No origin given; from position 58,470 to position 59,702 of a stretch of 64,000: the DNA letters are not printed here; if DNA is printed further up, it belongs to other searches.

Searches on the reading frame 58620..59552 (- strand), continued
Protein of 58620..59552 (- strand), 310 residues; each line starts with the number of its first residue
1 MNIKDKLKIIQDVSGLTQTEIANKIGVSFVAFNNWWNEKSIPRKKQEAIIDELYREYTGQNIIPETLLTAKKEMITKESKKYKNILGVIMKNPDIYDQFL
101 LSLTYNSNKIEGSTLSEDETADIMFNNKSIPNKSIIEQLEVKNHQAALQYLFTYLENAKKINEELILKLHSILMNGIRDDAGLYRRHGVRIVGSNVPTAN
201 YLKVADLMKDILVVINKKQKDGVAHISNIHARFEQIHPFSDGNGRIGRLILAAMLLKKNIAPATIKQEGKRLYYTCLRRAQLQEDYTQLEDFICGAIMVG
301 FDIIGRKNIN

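Call 29: find_homologous_proteins(query=L008:2501-3421:+, max_evalue=1e-20)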
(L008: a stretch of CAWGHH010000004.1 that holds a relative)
Query L008:2501-3421:+ (307 aa): 3413 proteins with E <= 1e-20 among 8000 candidates; the best 120 are listed.
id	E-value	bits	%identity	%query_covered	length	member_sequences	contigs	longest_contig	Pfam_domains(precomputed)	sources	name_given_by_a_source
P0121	8.9e-196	666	100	100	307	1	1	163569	PF01381.29,PF02661.24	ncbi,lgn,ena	-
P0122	3.4e-166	569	86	100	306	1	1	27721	PF01381.29,PF02661.24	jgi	-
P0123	4.3e-152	523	77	100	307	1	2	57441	PF01381.29,PF02661.24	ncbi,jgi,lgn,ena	ncbi:MAG: Fic family protein [Patescibacteria group bacterium]|jgi:Fic family protein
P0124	1.9e-132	459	70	100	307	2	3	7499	PF01381.29,PF13560.13,PF02661.24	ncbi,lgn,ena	ncbi:MAG: Fic family protein [Patescibacteria group bacterium]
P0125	6.9e-132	457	68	100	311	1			PF01381.29,PF13560.13,PF02661.24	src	-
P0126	1.5e-131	456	68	100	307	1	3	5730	PF01381.29,PF02661.24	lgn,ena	-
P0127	1.7e-131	456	69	100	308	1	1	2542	PF01381.29,PF13560.13,PF02661.24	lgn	-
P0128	6.4e-131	454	68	100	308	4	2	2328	PF01381.29,PF02661.24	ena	-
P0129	2.2e-130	452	67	100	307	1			PF01381.29,PF13560.13,PF02661.24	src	-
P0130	2.3e-130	452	67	100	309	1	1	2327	PF01381.29,PF13560.13,PF02661.24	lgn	-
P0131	3.1e-130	451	70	99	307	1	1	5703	PF01381.29,PF02661.24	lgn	-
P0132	4.0e-130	451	67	100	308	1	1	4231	PF01381.29,PF13560.13,PF02661.24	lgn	-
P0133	5.5e-130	451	67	100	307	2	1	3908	PF01381.29,PF13560.13,PF02661.24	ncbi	-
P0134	5.7e-130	451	66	100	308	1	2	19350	PF01381.29,PF02661.24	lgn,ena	-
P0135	6.1e-130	451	67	100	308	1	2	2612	PF01381.29,PF13560.13,PF02661.24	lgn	-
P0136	9.2e-130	450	69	100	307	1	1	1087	PF01381.29,PF13560.13,PF02661.24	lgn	-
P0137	1.1e-129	450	69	100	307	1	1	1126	PF01381.29,PF13560.13,PF02661.24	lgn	-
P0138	1.5e-129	449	67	100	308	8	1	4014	PF01381.29,PF13560.13,PF02661.24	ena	-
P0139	1.7e-129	449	67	100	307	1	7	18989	PF01381.29,PF02661.24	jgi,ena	-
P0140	2.3e-129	449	67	100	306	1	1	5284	PF01381.29,PF13560.13,PF02661.24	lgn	-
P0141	2.3e-129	449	68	100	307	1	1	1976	PF01381.29,PF13560.13,PF02661.24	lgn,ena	-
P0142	3.0e-129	448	69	100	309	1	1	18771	PF01381.29,PF02661.24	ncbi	-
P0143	4.4e-129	448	66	100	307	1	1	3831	PF01381.29,PF02661.24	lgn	-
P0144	4.5e-129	448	66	100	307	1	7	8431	PF01381.29,PF13560.13,PF02661.24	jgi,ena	-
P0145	4.9e-129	448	65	100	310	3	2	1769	PF01381.29,PF13560.13,PF02661.24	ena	-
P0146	5.3e-129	447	65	100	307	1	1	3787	PF01381.29,PF13560.13,PF02661.24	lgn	-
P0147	7.9e-129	447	67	100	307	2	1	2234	PF01381.29,PF02661.24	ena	-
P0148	1.2e-128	446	68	100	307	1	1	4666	PF01381.29,PF02661.24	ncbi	ncbi:MAG: Fic family protein [Patescibacteria group bacterium]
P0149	1.8e-128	446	66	100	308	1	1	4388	PF01381.29,PF13560.13,PF02661.24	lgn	-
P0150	2.2e-128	445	66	100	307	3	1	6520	PF01381.29,PF02661.24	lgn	-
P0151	2.6e-128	445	66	100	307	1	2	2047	PF01381.29,PF13560.13,PF02661.24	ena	-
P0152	4.4e-128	444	65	100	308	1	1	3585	PF01381.29,PF13560.13,PF02661.24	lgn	-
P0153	6.5e-128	444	67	100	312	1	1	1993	PF01381.29,PF02661.24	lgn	-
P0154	7.4e-128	444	66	100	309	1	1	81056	PF01381.29,PF02661.24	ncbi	-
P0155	7.6e-128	444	66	100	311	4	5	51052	PF01381.29,PF13560.13,PF02661.24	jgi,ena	-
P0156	7.7e-128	444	69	100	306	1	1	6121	PF01381.29,PF02661.24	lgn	-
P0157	9.1e-128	443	68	100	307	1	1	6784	PF01381.29,PF13560.13,PF02661.24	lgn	-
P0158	1.3e-127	443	69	94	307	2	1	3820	PF01381.29,PF02661.24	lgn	-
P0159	1.4e-127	443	66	100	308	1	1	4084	PF01381.29,PF13560.13,PF02661.24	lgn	-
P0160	2.0e-127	442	67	100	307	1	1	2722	PF01381.29,PF02661.24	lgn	-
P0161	2.4e-127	442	66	100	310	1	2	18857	PF01381.29,PF13560.13,PF02661.24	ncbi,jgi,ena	-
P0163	5.0e-127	441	66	100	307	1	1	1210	PF01381.29,PF02661.24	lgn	-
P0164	5.2e-127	441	66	100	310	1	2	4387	PF01381.29,PF13560.13,PF02661.24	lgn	-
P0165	6.9e-127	441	67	100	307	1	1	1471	PF01381.29,PF13560.13,PF02661.24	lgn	-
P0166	7.8e-127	440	67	100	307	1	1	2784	PF01381.29,PF02661.24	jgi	jgi:Fic family protein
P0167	1.1e-126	440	65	100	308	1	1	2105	PF01381.29,PF02661.24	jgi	jgi:Fic family protein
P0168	1.4e-126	439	64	100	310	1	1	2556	PF01381.29,PF13560.13,PF02661.24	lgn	-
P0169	3.4e-126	438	67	100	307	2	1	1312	PF01381.29,PF13560.13,PF02661.24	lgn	-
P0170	3.4e-126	438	66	100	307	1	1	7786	PF01381.29,PF02661.24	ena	-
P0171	3.7e-126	438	65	100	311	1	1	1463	PF01381.29,PF02661.24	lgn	-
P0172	3.8e-126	438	67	100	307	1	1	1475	PF01381.29,PF13560.13,PF02661.24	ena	-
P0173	4.2e-126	438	67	100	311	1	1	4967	PF01381.29,PF02661.24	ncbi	-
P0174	4.2e-126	438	64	100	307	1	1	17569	PF01381.29,PF02661.24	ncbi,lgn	-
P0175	5.6e-126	438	65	100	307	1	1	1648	PF01381.29,PF13560.13,PF02661.24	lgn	-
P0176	6.3e-126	437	66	99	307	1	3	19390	PF01381.29,PF02661.24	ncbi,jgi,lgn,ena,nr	ncbi:Fic family protein [Patescibacteria group bacterium]|nr:Fic family protein [Patescibacteria gro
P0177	7.1e-126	437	65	100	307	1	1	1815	PF01381.29,PF02661.24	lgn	-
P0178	9.9e-126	437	67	100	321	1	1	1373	PF01381.29,PF13560.13,PF02661.24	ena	-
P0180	1.0e-125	437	66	100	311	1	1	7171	PF01381.29,PF13560.13,PF02661.24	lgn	-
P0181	1.6e-125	436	64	100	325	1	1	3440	PF01381.29,PF13560.13,PF02661.24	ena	-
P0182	1.8e-125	436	66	100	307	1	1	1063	PF01381.29,PF13560.13,PF02661.24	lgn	-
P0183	2.0e-125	436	66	100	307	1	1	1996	PF01381.29,PF02661.24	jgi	jgi:Fic family protein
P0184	2.1e-125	436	65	100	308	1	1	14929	PF01381.29,PF02661.24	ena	-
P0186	3.2e-125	435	64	100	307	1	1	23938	PF01381.29,PF02661.24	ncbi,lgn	-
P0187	3.4e-125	435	67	100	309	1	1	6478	PF01381.29,PF02661.24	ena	-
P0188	3.5e-125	435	65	100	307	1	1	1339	PF01381.29,PF13560.13,PF02661.24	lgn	-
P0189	5.4e-125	434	65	100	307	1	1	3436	PF01381.29,PF13560.13,PF02661.24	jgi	-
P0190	6.0e-125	434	65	100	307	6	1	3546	PF01381.29,PF02661.24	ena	-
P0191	7.3e-125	434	66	100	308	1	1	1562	PF01381.29,PF02661.24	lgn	-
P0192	7.9e-125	434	65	100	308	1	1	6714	PF01381.29,PF02661.24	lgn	-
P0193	8.3e-125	434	64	100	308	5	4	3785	PF01381.29,PF02661.24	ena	-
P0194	8.6e-125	434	64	100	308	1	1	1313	PF01381.29,PF02661.24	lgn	-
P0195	1.1e-124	433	65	100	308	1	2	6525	PF01381.29,PF02661.24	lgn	-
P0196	1.2e-124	433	66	100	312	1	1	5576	PF01381.29,PF02661.24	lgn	-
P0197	1.3e-124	433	64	100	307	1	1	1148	PF01381.29,PF02661.24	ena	-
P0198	1.3e-124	433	66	100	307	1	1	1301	PF01381.29,PF02661.24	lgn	-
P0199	1.3e-124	433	66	100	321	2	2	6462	PF01381.29,PF02661.24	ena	-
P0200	1.4e-124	433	67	100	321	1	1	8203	PF01381.29,PF02661.24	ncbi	-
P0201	1.5e-124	433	64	100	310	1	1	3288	PF01381.29,PF13560.13,PF02661.24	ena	-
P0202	1.5e-124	433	64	100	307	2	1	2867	PF01381.29,PF13560.13,PF02661.24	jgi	jgi:Fic family protein/DNA-binding XRE family transcriptional regulator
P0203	2.1e-124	432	65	100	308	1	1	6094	PF01381.29,PF02661.24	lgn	-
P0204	2.2e-124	432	65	100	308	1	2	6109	PF01381.29,PF02661.24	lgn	-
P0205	2.8e-124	432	65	100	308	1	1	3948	PF01381.29,PF13560.13,PF02661.24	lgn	-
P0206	3.9e-124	431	66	100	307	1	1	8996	PF01381.29,PF02661.24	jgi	-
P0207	3.9e-124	431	65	100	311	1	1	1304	PF01381.29,PF02661.24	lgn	-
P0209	9.4e-124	430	64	100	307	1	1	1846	PF01381.29,PF02661.24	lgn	-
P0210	1.0e-123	430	64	100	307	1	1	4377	PF01381.29,PF02661.24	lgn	-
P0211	1.3e-123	430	63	100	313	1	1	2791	PF01381.29,PF02661.24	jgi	jgi:Fic family protein/DNA-binding XRE family transcriptional regulator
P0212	1.8e-123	429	63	100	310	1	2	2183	PF01381.29,PF13560.13,PF02661.24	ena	-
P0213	1.8e-123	429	65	100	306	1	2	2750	PF01381.29,PF02661.24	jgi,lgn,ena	-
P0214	2.1e-123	429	65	100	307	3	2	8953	PF01381.29,PF02661.24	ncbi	-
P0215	2.4e-123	429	64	100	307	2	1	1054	PF01381.29,PF02661.24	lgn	-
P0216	2.5e-123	429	65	100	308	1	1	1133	PF01381.29,PF02661.24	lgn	-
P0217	2.7e-123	429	64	100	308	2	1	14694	PF01381.29,PF02661.24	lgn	-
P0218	3.1e-123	429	64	100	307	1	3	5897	PF01381.29,PF02661.24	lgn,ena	-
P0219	3.8e-123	428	65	100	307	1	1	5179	PF01381.29,PF02661.24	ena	-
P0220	4.2e-123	428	65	100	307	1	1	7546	PF01381.29,PF13560.13,PF02661.24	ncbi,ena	-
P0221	4.9e-123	428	63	100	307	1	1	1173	PF01381.29,PF02661.24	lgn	-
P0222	5.3e-123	428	64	100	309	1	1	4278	PF01381.29,PF13560.13,PF02661.24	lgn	-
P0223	7.8e-123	427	64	100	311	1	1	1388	PF01381.29,PF02661.24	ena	-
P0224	8.4e-123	427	63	100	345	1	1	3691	PF01381.29,PF02661.24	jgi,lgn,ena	-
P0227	1.2e-122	427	63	100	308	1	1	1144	PF01381.29,PF02661.24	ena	-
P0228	1.4e-122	426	63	100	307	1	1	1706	PF01381.29,PF02661.24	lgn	-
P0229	1.4e-122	426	64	100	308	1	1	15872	PF01381.29,PF13560.13,PF02661.24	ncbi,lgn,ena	-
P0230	1.4e-122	426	63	100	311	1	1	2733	PF01381.29,PF13560.13,PF02661.24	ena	-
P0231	1.6e-122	426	62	100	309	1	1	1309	PF01381.29,PF02661.24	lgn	-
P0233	1.9e-122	426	63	100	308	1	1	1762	PF01381.29,PF13560.13,PF02661.24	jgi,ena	-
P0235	2.5e-122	426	65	100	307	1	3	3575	PF01381.29,PF02661.24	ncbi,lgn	-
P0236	2.5e-122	426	63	100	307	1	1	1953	PF01381.29,PF13560.13,PF02661.24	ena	-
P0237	3.2e-122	425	64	100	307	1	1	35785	PF01381.29,PF02661.24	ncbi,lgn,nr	ncbi:Fic family protein [Candidatus Kaiserbacteria bacterium]|nr:Fic family protein [Candidatus Kais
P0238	3.7e-122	425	64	95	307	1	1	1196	PF01381.29,PF02661.24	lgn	-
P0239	3.7e-122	425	64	100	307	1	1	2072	PF01381.29,PF13560.13,PF02661.24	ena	-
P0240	4.6e-122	425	65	100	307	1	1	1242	PF01381.29,PF02661.24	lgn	-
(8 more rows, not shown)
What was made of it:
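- On XRE / Cro-C1-type HTH (Pfam HTH_3, PF01381): PF01381 is precomputed for most of the 120 relatives listed in call 29.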

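Call 31: find_encoding_contigs(protein=P0122, flank=1500, max_places=1)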
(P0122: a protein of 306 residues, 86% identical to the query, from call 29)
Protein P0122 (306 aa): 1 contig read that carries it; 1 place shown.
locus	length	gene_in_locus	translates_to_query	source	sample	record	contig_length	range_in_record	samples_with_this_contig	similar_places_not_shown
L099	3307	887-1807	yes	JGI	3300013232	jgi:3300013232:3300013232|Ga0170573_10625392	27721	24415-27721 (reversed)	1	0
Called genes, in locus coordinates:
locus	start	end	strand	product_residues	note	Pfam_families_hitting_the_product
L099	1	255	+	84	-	?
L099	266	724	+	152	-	-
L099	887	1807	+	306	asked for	PF01381:HTH_3 (weak), PF02661:Fic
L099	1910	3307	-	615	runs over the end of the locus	PF06480:FtsH_ext, PF06068:TIP49 (weak), PF00004:AAA, PF07728:AAA_5 (weak), PF17862:AAA_lid_3, PF01434:Peptidase_M41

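Call 32: find_encoding_contigs(protein=P0123, flank=1500, max_places=1)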
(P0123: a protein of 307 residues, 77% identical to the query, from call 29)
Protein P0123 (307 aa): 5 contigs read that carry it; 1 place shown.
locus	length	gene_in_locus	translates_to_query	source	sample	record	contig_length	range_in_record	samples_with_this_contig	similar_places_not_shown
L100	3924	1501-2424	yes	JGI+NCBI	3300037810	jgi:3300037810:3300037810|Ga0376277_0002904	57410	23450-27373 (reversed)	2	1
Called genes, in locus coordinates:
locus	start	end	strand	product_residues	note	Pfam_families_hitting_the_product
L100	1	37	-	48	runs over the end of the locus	-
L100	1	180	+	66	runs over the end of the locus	-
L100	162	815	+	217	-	PF08843:AbiEii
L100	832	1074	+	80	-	-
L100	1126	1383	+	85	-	PF01165:Ribosomal_S21 (weak)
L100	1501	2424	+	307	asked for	PF01381:HTH_3 (weak), PF02661:Fic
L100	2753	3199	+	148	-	PF09424:YqeY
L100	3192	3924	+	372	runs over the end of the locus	PF13167:GTP-bdg_N, PF03193:RsgA_GTPase (faint), PF16360:GTP-bdg_M, PF01926:MMR_HSR1, PF02421:FeoB_N (faint)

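Call 33: find_encoding_contigs(protein=P0134, flank=1500, max_places=1)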
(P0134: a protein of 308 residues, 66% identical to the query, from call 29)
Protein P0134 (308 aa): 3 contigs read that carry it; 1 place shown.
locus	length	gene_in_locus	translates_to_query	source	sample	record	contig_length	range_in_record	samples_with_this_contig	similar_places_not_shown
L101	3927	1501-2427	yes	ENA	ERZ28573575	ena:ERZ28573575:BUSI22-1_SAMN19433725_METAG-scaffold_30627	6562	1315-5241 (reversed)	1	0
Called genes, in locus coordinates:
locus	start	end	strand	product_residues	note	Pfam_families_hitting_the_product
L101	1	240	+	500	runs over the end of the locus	-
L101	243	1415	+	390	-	-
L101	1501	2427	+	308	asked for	PF01381:HTH_3, PF02661:Fic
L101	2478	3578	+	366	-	PF01926:MMR_HSR1, PF02421:FeoB_N, PF06071:YchF-GTPase_C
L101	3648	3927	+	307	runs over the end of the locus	PF18920:DUF5671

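Call 34: find_encoding_contigs(protein=P0139, flank=1500, max_places=1)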
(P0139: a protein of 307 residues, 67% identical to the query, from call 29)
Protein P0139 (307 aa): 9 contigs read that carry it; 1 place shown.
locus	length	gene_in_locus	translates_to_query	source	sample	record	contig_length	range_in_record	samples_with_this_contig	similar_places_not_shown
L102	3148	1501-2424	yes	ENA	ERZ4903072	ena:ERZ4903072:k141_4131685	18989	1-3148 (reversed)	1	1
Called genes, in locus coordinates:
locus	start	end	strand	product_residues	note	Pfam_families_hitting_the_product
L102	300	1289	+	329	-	PF00078:RVT_1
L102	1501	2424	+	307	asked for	PF01381:HTH_3 (weak), PF02661:Fic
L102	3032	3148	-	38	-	?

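Call 35: find_encoding_contigs(protein=P0154, flank=1500, max_places=1)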
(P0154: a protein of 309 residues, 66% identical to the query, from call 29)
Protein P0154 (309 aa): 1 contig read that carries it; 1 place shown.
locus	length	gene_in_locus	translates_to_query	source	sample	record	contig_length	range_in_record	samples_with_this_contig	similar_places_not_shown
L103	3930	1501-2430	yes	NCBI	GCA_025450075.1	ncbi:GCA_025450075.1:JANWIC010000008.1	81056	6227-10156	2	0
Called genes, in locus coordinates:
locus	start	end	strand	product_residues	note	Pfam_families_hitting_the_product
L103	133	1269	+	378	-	PF13784:Fic_N, PF02661:Fic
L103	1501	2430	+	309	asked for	PF01381:HTH_3 (weak), PF02661:Fic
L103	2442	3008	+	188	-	PF00293:NUDIX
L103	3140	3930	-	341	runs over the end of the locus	PF03576:Peptidase_S58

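Call 37: predict_structure(alignment_id=A1)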
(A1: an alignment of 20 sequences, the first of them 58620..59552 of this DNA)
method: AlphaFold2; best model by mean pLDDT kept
length: 310 residues; sequences in the alignment: 20
mean_pLDDT: 82.0   pTM: 0.74
mean pLDDT of the five models: 82.0, 80.7, 73.9, 46.9, 45.8
residues with pLDDT >= 90: 139; 70-90: 121; 50-70: 16; < 50: 34
segments of 3 or more residues with pLDDT < 50: 176-202, 238-241, 308-310
pLDDT, mean of each block of 10 residues (from residue 1): 85 82 92 90 91 75 79 94 94 95 94 91 93 86 93 90 85 56 34 35 64 85 92 65 78 95 91 84 87 96 72
secondary structure, 60 per line:
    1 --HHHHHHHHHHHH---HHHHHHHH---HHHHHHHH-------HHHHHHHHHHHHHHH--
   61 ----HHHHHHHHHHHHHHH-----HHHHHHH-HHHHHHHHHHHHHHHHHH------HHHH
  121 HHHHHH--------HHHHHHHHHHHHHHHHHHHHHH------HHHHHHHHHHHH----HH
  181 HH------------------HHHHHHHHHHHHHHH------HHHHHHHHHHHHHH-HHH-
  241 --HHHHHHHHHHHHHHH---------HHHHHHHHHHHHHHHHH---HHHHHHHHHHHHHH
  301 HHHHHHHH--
elements in order: H3-14 H18-25 H29-36 H44-58 H65-79 H85-91 H93-110 H117-126 H135-156 H163-174 H179-182 H201-215 H222-235 H243-257 H267-283 H287-308
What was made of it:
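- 59379..59552 (-): Coding region of the N-terminal HTH domain (residues 1-58; helices 3-14, 18-25, 29-36, 44-58). AF2 model with pLDDT 82-92 over residues 1-50 (call 37).
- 59445..59471 (-): Predicted recognition helix, S28-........-36. Ser28 is the residue that co-varies with operator positions 5/10. Helix 29-36 in the AF2 model (call 37).
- On XRE / Cro-C1-type HTH (Pfam HTH_3, PF01381): The AF2 model has helices 3-14, 18-25, 29-36 and 44-58 at pLDDT 82-92 (call 37).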

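Call 41: fold_search(model_id=the predicted structure, library=pdb)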
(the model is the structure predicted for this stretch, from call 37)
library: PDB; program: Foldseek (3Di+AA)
matches with E <= 10: 447; with E <= 0.001: 49
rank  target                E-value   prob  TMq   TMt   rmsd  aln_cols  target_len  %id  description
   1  9yz5_A                1.4e-08  1.00  0.64  0.61   7.7       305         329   21  human FicD bound with farnesyl pyrophosphate (released 2026-02-25)
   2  4u07_A                2.0e-08  1.00  0.64  0.61   8.0       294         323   23  ATP bound to eukaryotic FIC domain containing protein (released 2014-12-10)
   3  4u0u_A                2.2e-08  1.00  0.65  0.61   8.0       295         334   21  Wild type eukaryotic fic domain containing protein with ADP (released 2014-12-10)
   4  4u04_A                2.3e-08  1.00  0.64  0.63   8.0       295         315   22  Structure of a eukaryotic fic domain containing protein (released 2014-12-10)
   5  4u0z_H                2.5e-08  1.00  0.61  0.60   7.9       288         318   20  Eukaryotic Fic Domain containing protein with bound APCPP (released 2014-12-10)
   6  4u0z_D                2.8e-08  1.00  0.61  0.58   7.9       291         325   21  Eukaryotic Fic Domain containing protein with bound APCPP (released 2014-12-10)
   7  4u0s_B                2.8e-08  1.00  0.61  0.59   8.0       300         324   21  Structure of Eukaryotic fic domain containing protein with ADP (released 2014-12-10)
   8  4u0z_G                3.2e-08  1.00  0.63  0.61   8.4       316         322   21  Eukaryotic Fic Domain containing protein with bound APCPP (released 2014-12-10)
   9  5jj6_A                3.5e-08  1.00  0.63  0.59   7.9       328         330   20  Fic-1 (aa134 - 508) from C. elegans (released 2016-06-01)
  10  4u0z_B                3.7e-08  1.00  0.61  0.58   7.9       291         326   21  Eukaryotic Fic Domain containing protein with bound APCPP (released 2014-12-10)
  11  4u0z_F                3.7e-08  1.00  0.63  0.61   8.4       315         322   21  Eukaryotic Fic Domain containing protein with bound APCPP (released 2014-12-10)
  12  4u0z_A                3.9e-08  1.00  0.62  0.60   7.8       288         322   20  Eukaryotic Fic Domain containing protein with bound APCPP (released 2014-12-10)
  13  6i7g_B                4.0e-08  1.00  0.63  0.58   7.4       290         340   21  Crystal structure of dimeric wild type FICD complexed with ATP (released 2019-09-25)
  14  4u0z_E                4.0e-08  1.00  0.62  0.59   8.4       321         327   21  Eukaryotic Fic Domain containing protein with bound APCPP (released 2014-12-10)
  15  4u0s_A                4.4e-08  1.00  0.61  0.59   8.1       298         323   20  Structure of Eukaryotic fic domain containing protein with ADP (released 2014-12-10)
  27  4x2e_B                2.7e-07  1.00  0.52  0.78   4.5       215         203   23  Clostridium difficile wild type Fic protein (released 2015-12-23)
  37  4x2e_C                1.6e-06  1.00  0.55  0.82   3.3       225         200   22  Clostridium difficile wild type Fic protein (released 2015-12-23)
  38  4x2e_D                2.5e-06  1.00  0.50  0.78   4.5       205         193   24  Clostridium difficile wild type Fic protein (released 2015-12-23)
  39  4x2e_A                3.4e-06  1.00  0.53  0.80   3.4       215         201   23  Clostridium difficile wild type Fic protein (released 2015-12-23)
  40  7xux_B                2.1e-05  1.00  0.50  0.44   6.6       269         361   18  Crystal structure of a FIC domain containnig protein (released 2022-12-21)
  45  7xux_A                2.1e-04  1.00  0.56  0.48   5.5       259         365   18  Crystal structure of a FIC domain containnig protein (released 2022-12-21)
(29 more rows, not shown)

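Call 57: find_encoding_contigs(protein=P0117, flank=1000, max_places=1)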
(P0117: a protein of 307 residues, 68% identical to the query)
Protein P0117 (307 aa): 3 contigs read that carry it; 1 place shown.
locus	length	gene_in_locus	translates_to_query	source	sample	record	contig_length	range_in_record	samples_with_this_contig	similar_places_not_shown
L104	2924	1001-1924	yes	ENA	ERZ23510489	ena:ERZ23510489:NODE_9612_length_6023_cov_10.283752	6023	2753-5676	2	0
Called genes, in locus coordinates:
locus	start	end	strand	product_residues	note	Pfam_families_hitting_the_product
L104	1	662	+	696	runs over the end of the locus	PF00009:GTP_EFTU, PF03144:GTP_EFTU_D2, PF22042:EF-G_D2, PF14492:EFG_III, PF16658:RF3_C (weak), PF03764:EFG_IV, PF00679:EFG_C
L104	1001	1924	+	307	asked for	PF01381:HTH_3, PF13412:HTH_24 (faint), PF02661:Fic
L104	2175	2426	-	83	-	-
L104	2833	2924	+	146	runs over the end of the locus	?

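Call 58: find_encoding_contigs(protein=P0184, flank=1000, max_places=1)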
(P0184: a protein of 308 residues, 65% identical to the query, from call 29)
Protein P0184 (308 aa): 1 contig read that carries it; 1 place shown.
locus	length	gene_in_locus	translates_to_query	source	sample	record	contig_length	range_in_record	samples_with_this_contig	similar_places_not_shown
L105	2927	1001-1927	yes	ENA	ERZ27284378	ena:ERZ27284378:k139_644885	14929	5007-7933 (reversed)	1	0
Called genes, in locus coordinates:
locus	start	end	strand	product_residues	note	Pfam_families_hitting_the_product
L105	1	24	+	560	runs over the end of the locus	PF00041:fn3 (faint)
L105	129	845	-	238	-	PF00383:dCMP_cyt_deam_1, PF14437:MafB19-deam (weak)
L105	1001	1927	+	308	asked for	PF01381:HTH_3 (weak), PF02661:Fic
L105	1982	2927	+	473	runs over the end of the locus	-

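Call 59: find_encoding_contigs(protein=P0237, flank=1000, max_places=1)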
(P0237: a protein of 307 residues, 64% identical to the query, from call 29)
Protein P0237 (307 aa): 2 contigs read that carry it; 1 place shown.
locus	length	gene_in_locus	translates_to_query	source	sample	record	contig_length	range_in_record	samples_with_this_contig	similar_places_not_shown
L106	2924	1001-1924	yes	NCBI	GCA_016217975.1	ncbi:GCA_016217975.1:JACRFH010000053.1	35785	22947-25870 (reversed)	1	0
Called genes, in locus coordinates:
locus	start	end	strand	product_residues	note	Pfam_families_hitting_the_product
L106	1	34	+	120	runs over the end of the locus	PF01258:zf-dskA_traR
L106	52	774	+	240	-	-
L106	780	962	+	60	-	PF12441:CopG_antitoxin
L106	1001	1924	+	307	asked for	PF01381:HTH_3 (weak), PF02661:Fic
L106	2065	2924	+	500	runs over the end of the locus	PF13541:ChlI, PF01078:Mg_chelatase, PF00004:AAA (weak), PF07728:AAA_5 (faint), PF00493:MCM (weak), PF13335:Mg_chelatase_C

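Call 60: find_encoding_contigs(protein=P0161, flank=1000, max_places=1)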
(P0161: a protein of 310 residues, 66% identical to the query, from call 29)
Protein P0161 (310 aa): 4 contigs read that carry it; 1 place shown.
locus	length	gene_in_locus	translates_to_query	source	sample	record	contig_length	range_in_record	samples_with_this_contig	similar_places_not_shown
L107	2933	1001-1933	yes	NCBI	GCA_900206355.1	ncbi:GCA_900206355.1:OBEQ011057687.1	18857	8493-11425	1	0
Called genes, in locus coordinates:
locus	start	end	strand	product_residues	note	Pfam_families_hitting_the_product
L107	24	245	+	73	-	-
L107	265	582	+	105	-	-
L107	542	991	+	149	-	-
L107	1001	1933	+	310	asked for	PF01381:HTH_3 (weak), PF13560:HTH_31 (faint), PF02661:Fic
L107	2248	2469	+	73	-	-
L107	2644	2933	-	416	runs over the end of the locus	PF00072:Response_reg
